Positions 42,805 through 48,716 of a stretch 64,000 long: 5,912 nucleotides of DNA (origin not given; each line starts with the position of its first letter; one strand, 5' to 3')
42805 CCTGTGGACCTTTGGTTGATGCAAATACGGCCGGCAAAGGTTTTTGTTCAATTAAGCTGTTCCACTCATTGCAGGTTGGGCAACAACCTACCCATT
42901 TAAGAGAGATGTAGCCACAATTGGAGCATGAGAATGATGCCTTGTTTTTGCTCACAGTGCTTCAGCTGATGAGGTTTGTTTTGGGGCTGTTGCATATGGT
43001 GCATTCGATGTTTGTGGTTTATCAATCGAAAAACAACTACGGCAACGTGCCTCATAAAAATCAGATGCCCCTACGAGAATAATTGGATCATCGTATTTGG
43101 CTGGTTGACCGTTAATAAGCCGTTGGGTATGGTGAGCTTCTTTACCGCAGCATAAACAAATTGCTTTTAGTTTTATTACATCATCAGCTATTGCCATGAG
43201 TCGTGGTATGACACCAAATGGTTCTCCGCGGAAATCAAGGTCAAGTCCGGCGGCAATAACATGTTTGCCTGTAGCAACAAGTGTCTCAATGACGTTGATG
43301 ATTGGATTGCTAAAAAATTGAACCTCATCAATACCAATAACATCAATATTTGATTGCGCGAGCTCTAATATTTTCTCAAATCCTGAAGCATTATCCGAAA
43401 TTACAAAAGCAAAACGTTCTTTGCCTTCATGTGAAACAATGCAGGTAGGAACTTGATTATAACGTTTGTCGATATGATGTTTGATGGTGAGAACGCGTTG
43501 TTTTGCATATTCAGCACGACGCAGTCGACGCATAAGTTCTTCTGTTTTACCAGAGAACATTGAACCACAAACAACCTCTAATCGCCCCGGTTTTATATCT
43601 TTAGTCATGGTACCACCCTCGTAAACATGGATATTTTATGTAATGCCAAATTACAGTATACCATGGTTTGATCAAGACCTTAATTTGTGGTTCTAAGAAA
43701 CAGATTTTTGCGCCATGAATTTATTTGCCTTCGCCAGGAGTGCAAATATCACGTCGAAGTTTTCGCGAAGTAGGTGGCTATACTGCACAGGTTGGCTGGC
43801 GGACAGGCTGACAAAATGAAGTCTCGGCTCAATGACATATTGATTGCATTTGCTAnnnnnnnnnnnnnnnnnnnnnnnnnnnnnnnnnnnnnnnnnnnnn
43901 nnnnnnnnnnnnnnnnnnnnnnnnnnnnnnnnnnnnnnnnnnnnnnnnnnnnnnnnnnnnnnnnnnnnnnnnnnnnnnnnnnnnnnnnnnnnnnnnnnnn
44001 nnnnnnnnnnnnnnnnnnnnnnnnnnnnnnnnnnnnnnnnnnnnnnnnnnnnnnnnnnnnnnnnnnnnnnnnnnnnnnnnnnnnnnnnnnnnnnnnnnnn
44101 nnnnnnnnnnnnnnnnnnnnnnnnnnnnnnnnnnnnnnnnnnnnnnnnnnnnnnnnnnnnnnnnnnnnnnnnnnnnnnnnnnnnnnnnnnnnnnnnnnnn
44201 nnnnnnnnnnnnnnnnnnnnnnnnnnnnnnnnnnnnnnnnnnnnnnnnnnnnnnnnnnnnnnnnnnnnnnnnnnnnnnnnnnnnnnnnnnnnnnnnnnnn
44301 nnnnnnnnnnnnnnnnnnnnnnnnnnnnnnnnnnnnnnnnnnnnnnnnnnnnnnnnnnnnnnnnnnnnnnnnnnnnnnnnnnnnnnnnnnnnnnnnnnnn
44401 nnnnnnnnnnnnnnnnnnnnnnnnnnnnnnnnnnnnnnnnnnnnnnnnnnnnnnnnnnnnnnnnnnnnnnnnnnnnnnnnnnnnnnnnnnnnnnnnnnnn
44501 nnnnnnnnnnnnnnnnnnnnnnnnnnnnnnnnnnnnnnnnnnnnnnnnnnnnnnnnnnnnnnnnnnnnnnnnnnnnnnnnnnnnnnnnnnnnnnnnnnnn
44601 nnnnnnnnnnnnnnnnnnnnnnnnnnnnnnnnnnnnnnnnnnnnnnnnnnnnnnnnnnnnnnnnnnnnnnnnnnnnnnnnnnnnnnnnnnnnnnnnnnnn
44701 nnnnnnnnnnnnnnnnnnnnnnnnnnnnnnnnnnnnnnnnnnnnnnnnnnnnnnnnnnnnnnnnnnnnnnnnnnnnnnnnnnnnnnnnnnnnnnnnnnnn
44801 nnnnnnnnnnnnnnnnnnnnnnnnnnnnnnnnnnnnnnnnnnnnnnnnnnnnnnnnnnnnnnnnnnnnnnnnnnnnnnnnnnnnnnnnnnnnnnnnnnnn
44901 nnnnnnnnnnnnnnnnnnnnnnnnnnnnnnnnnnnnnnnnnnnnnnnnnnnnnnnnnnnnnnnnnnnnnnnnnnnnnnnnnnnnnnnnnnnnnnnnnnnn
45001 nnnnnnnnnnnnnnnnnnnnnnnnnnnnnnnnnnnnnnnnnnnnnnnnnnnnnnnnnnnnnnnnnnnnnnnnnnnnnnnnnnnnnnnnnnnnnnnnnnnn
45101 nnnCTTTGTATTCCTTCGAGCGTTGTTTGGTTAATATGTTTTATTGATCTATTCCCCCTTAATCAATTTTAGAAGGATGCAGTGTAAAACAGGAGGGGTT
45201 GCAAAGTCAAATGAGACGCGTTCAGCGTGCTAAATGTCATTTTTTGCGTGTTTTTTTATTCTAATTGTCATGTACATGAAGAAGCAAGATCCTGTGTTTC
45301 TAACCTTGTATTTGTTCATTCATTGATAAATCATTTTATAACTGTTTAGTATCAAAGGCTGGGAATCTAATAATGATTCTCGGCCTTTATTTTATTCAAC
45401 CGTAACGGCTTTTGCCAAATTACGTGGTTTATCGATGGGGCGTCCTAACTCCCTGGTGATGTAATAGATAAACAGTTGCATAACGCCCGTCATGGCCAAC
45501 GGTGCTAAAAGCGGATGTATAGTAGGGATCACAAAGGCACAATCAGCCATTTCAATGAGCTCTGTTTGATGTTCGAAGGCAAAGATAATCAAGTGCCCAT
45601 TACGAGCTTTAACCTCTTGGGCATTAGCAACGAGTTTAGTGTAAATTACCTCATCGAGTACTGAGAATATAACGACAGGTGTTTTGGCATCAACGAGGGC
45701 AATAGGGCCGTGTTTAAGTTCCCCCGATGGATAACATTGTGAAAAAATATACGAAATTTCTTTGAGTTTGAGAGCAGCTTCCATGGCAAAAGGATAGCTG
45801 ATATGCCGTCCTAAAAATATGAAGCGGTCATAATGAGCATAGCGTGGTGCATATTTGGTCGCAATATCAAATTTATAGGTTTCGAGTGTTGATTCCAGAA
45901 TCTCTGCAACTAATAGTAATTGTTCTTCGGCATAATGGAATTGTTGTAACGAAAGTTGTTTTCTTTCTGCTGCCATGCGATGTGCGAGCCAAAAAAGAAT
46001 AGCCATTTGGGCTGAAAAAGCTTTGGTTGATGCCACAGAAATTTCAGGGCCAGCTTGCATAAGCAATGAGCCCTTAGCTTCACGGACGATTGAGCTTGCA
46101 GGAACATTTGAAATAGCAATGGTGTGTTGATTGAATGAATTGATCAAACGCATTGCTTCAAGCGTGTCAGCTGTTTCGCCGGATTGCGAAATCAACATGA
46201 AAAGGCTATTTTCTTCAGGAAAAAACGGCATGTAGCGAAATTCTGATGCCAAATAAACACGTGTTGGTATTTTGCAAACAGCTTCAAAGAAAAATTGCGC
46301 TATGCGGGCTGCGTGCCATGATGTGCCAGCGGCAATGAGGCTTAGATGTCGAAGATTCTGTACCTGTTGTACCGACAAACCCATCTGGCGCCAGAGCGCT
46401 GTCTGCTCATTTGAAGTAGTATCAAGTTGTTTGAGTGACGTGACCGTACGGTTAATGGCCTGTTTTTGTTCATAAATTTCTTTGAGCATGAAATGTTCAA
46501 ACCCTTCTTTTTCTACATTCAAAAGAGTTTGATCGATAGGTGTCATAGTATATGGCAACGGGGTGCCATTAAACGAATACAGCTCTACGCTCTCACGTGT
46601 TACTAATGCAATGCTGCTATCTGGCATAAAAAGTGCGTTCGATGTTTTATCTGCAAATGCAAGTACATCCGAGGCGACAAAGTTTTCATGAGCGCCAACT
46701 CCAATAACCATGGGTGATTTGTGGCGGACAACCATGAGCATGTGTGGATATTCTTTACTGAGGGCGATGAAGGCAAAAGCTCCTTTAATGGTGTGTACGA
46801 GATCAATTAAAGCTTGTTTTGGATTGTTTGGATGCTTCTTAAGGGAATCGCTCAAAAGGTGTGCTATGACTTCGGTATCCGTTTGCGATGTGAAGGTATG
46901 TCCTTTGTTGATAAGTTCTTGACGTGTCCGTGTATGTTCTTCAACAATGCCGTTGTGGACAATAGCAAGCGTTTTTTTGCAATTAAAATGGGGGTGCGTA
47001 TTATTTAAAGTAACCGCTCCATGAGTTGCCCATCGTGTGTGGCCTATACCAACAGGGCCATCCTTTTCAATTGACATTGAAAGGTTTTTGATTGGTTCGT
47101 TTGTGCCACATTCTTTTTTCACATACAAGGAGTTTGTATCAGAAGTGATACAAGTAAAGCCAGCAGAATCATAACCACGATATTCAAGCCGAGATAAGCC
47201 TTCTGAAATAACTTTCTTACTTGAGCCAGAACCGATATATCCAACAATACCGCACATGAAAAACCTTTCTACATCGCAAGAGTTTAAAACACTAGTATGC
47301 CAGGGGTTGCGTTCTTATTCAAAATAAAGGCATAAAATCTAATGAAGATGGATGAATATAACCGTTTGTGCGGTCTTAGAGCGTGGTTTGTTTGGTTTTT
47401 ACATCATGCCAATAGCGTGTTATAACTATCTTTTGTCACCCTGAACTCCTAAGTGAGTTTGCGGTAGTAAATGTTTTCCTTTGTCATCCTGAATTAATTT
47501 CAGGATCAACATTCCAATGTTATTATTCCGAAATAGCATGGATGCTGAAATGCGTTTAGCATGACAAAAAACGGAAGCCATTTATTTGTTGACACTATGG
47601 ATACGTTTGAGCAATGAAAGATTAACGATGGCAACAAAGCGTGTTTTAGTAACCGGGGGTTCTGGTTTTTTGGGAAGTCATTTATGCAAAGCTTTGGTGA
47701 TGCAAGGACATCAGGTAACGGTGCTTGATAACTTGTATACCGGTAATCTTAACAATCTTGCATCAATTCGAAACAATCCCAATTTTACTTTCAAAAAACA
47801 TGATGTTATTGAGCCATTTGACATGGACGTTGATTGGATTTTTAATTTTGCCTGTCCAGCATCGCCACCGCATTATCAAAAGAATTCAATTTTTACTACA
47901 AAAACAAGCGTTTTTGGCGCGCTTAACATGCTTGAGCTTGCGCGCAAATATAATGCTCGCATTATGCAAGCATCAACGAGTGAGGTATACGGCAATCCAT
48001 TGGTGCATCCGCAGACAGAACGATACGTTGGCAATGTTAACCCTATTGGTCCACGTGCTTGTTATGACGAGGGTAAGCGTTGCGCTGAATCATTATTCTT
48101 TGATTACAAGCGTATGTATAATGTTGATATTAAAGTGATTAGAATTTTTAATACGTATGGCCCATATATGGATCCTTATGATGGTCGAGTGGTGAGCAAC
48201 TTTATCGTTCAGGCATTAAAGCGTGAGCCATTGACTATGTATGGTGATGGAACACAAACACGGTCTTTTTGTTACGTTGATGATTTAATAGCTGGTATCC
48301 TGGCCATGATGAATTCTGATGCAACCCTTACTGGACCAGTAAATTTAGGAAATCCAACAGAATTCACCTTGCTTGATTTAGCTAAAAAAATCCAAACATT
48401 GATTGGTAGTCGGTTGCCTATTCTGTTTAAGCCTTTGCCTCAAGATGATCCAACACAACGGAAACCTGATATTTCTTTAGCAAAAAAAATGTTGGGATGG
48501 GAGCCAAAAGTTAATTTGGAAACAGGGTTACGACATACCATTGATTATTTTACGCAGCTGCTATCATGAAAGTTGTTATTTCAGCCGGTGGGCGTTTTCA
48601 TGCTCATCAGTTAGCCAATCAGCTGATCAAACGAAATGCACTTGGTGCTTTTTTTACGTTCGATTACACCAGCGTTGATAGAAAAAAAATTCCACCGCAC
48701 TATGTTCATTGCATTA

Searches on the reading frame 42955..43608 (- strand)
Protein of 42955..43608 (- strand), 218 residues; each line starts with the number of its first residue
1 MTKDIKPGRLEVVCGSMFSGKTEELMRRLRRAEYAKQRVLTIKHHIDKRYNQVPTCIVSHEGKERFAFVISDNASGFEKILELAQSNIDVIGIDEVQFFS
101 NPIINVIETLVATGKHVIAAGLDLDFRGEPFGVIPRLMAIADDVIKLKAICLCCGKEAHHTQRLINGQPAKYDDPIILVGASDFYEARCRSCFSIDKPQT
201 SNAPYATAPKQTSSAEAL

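Call 8: search_protein_families(library=pfam, proteins=[window:42955-43608:-])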
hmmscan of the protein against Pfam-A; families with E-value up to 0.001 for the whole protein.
window:42955-43608:- (218 aa): 2 families
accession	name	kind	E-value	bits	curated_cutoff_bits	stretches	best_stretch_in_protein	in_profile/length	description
PF00265.24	TK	-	2.1e-52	178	20.6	1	8-193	1-176/176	Thymidine kinase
PF25199.1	nSTAND_NTPase5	-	0.00071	19.8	34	0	8-84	41-116/145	Novel STAND NTPase 5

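Call 9: search_protein_families(library=ncbifam, proteins=[window:42955-43608:-])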
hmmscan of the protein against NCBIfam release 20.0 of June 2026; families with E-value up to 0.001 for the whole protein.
window:42955-43608:- (218 aa): 5 families
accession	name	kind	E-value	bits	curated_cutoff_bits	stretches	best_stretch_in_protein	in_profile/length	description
NF003296.0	PRK04296.1-1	equivalog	7.4e-76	254.5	183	1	3-197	3-191/195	thymidine kinase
NF003300.0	PRK04296.1-5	equivalog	9e-23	81.1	195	1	14-195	8-189/194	thymidine kinase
NF003299.0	PRK04296.1-4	equivalog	4.9e-20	72.2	284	1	14-194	8-185/191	thymidine kinase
NF003298.0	PRK04296.1-3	equivalog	2e-13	50.5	375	1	16-193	10-186/205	thymidine kinase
NF003297.0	PRK04296.1-2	equivalog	2.4e-12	46.9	252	1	9-178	3-172/216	thymidine kinase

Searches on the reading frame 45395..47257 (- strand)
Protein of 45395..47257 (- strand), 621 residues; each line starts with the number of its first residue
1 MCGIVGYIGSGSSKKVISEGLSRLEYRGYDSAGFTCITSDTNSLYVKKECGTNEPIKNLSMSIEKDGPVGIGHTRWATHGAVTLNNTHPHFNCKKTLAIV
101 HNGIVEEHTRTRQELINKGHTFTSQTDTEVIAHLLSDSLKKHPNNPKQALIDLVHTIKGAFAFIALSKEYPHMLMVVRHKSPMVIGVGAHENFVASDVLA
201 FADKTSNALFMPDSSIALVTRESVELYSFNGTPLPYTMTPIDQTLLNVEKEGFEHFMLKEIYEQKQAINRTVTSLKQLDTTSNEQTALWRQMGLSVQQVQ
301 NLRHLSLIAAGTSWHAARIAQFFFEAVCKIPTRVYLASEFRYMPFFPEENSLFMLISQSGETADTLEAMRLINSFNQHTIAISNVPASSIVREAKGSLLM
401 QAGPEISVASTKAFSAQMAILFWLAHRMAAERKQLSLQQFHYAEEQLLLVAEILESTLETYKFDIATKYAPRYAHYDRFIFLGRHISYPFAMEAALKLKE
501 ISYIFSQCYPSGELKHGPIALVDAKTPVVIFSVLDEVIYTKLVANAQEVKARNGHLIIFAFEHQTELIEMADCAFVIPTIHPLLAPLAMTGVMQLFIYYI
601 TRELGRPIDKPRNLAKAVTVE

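Call 8: search_protein_families(library=pfam, proteins=[window:45395-47257:-])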
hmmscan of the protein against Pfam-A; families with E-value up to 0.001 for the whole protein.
window:45395-47257:- (621 aa): 4 families
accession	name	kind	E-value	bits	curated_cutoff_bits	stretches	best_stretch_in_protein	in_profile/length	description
PF01380.27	SIS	-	5.2e-43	146.4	25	2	303-426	6-130/131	SIS domain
PF13522.11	GATase_6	-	4.9e-19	69.1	27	1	65-194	10-126/130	Glutamine amidotransferase domain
PF13537.11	GATase_7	-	1.9e-13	50.9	25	1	86-200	12-120/123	Glutamine amidotransferase domain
PF13230.11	GATase_4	-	0.00013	21.4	23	1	70-160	74-162/272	Glutamine amidotransferases class-II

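Call 9: search_protein_families(library=ncbifam, proteins=[window:45395-47257:-])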
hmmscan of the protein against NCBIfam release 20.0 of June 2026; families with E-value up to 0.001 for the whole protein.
window:45395-47257:- (621 aa): 12 families
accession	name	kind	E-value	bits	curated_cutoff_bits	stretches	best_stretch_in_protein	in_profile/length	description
NF001484.0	PRK00331.1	subfamily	1.1e-205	684.6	381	1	1-621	1-601/601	isomerizing glutamine--fructose-6-phosphate transaminase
TIGR01135.1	glmS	equivalog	4.6e-198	659.5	418.05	1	2-621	1-607/607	glutamine--fructose-6-phosphate transaminase (isomerizing)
NF046059.1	NagB_SO3506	equivalog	2.5e-28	99.3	430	1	284-617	21-326/330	glucosamine-6-phosphate deaminase NagB-II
TIGR01134.1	purF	equivalog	2.3e-26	93.2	350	1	2-202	1-200/432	amidophosphoribosyltransferase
NF041128.1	glucosaP_deam_GlmD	equivalog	9.4e-24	84.2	580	1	348-618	78-321/323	glucosamine-6-phosphate deaminase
TIGR01536.1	asn_synth_AEB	equivalog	6.4e-13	48.5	267.1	1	2-205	1-170/517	asparagine synthase (glutamine-hydrolyzing)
TIGR03104.1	trio_amidotrans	equivalog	6.4e-09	34.6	570.1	1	65-133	39-106/589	N-acetylglutaminylglutamine amidotransferase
NF006949.0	PRK09431.1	equivalog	4.2e-08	32.2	499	1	71-208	46-172/554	asparagine synthase B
NF008481.0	PRK11382.1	equivalog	6.7e-07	28.8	430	1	303-601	45-321/340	fructoselysine 6-phosphate deglycase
TIGR03108.1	eps_aminotran_1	hypoth_equivalog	2.2e-06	26.7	816.9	1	69-178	44-139/628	XrtA/PEP-CTERM system amidotransferase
TIGR02815.1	agaS_fam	subfamily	2.4e-06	26.8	529.2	1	275-564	16-304/372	putative sugar isomerase, AgaS family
NF003915.0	PRK05441.1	subfamily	5.9e-05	22.2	168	1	351-417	133-201/300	N-acetylmuramic acid 6-phosphate etherase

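Call 24: find_related_loci(query=window:45395-47257:-, collection=genome_contigs, flank=6000)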
Query window:45395-47257:- (621 aa) in genome_contigs; peptide patterns used: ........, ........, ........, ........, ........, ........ (x = any residue, [..] = any of these).
173 stretches matched a pattern; 161 encode a relative of the query (tblastn E <= 1e-3); the best 80 are kept; 80 distinct loci.
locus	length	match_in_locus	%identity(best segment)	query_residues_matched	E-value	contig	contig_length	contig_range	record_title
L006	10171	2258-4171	63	1-621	0e+0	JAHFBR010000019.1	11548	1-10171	MAG: bacterium isolate nzgw202 NODE_5840_length_11549_cov_2.934459, whole genome shotgun sequence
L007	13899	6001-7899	62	1-621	0e+0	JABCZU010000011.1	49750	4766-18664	MAG: Candidatus Dependentiae bacterium isolate BWOrgControl_Nextera66_MAG2 3300020618.a:Ga0206858_1023, whole genome sho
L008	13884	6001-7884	60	1-621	0e+0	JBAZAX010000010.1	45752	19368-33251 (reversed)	MAG: Candidatus Babeliales bacterium isolate SO_2017_GW1_1 NODE_3894_length_45752_cov_1.185600_OW334_2017, whole genome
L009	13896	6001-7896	60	1-621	0e+0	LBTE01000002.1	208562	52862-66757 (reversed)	MAG: candidate division TM6 bacterium GW2011_GWF2_37_49 US49_C0002, whole genome shotgun sequence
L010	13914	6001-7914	58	1-621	0e+0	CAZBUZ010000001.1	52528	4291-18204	MAG TPA_asm: uncultured Pseudomonadota bacterium isolate SRP239243_co1_192 genome assembly, contig: NODE_745_length_5252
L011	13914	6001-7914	57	1-621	0e+0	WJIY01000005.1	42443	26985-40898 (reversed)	MAG: Candidatus Dependentiae bacterium isolate Bin_496 k141_353051, whole genome shotgun sequence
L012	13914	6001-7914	55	1-621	0e+0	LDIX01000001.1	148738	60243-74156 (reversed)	MAG: candidate division TM6 bacterium UASB340 scaffold1, whole genome shotgun sequence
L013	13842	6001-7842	53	1-621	0e+0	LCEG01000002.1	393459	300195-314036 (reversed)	MAG: candidate division TM6 bacterium GW2011_GWE2_42_60 UV38_C0002, whole genome shotgun sequence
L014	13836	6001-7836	41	1-621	1e-147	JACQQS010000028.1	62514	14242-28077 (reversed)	MAG: Candidatus Omnitrophota bacterium isolate NC_groundwater_1339_Ag_S-0.2um_49_42 S_p2_S4_coassembly_k141_1056818, who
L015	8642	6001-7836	41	1-621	4e-143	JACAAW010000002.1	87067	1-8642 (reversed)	MAG: Bacteroidetes bacterium isolate Cfx2-01 MAG1_2, whole genome shotgun sequence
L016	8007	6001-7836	39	1-621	1e-141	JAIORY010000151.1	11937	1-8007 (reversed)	MAG: Bacteroidales bacterium isolate SMBSF30 20075_Bin_4_contigs_1_c_000000000418, whole genome shotgun sequence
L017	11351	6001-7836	41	1-621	1e-140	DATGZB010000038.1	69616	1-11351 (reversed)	MAG TPA_asm: Lentimicrobium sp. isolate SMAG_U10652 k141_158748, whole genome shotgun sequence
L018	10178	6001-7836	41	1-621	2e-140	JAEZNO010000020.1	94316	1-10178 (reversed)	MAG: Bacteroidetes bacterium isolate OH_CFB_158 k127_1888328, whole genome shotgun sequence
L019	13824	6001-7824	40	1-621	2e-140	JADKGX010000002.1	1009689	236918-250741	MAG: Planctomycetota bacterium isolate Ribe_18-Q3-R11-54_MAXAC.269 tig00000956-10-10075990, whole genome shotgun sequenc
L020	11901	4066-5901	39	1-621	1e-139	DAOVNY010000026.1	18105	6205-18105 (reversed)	MAG TPA_asm: Bacteroidales bacterium isolate CSMAG_1509 CSMAG_1509_k141_484563_length_18105_cov_38.6615, whole genome sh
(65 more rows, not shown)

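Call 25: find_homologous_proteins(query=window:45395-47257:-, max_evalue=1e-50)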
Query window:45395-47257:- (621 aa): 8000 proteins with E <= 1e-50 among 8000 candidates; the best 120 are listed.
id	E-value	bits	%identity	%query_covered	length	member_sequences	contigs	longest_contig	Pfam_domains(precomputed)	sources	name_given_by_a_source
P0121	0.0e+0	1399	100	100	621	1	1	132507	PF01380.28,PF13522.12,PF13537.12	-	-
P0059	6.8e-280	948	68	100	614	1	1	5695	PF13230.12,PF01380.28,PF13522.12,PF13537.12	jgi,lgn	jgi:glutamine---fructose-6-phosphate transaminase (isomerizing)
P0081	1.4e-273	927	66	100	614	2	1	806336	PF13230.12,PF01380.28,PF13522.12,PF13537.12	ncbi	-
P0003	8.8e-270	914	63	100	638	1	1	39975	PF01380.28,PF13522.12,PF13537.12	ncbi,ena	-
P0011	1.8e-264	897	61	100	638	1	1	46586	PF01380.28,PF13522.12,PF13537.12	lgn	-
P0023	1.3e-262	891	62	100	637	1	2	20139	PF01380.28,PF13522.12,PF13537.12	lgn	-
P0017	7.1e-262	888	62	100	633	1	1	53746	PF01380.28,PF13522.12,PF13537.12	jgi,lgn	-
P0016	2.5e-261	886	63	100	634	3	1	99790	PF01380.28,PF13522.12,PF13537.12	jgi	-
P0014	2.5e-261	886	61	100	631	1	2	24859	PF01380.28,PF13522.12,PF13537.12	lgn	-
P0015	7.7e-260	882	62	100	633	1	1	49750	PF13230.12,PF01380.28,PF13522.12,PF13537.12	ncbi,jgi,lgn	-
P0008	1.3e-258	877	61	100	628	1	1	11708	PF01380.28,PF13522.12,PF13537.12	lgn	-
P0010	4.2e-258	876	60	100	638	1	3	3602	PF01380.28,PF13522.12,PF13537.12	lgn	-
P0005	3.3e-257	873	61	100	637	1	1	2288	PF01380.28,PF13522.12,PF13537.12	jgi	jgi:glucosamine--fructose-6-phosphate aminotransferase (isomerizing)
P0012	4.6e-257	872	60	100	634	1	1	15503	PF01380.28,PF13522.12,PF13537.12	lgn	-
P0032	5.2e-257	872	60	100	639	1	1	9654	PF01380.28,PF13522.12,PF13537.12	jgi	jgi:glucosamine--fructose-6-phosphate aminotransferase (isomerizing)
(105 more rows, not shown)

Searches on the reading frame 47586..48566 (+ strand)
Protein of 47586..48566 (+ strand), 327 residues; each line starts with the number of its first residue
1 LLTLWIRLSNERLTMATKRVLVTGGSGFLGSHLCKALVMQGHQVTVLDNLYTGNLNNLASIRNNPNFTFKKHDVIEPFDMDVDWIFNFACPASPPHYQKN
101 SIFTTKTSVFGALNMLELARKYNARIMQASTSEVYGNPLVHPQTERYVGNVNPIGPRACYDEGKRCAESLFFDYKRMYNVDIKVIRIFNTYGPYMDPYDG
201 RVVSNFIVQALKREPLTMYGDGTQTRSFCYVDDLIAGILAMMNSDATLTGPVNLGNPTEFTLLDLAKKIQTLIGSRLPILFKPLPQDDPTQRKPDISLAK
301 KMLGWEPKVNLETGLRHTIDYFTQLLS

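Call 32: search_protein_families(library=pfam, proteins=[window:47586-48566:+])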
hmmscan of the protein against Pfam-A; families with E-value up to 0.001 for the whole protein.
window:47586-48566:+ (327 aa): 6 families
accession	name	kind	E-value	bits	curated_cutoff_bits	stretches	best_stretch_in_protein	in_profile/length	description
PF16363.11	GDP_Man_Dehyd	-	1.6e-49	169.6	27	1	21-317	1-331/332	GDP-mannose 4,6 dehydratase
PF01370.27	Epimerase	-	1.3e-48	166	20.9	1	20-247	1-230/240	NAD dependent epimerase/dehydratase family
PF01073.25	3Beta_HSD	-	6.5e-10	38.9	22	1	21-243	1-231/280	3-beta hydroxysteroid dehydrogenase/isomerase family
PF04321.23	RmlD_sub_bind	-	4.4e-08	33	27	1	19-275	2-233/287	RmlD substrate binding domain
PF02719.21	Polysacc_synt_2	-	3.2e-06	27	20.2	1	20-125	1-121/293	Polysaccharide biosynthesis protein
PF07993.18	NAD_binding_4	-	8.4e-06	25.6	20.1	0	22-44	1-23/258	Male sterility protein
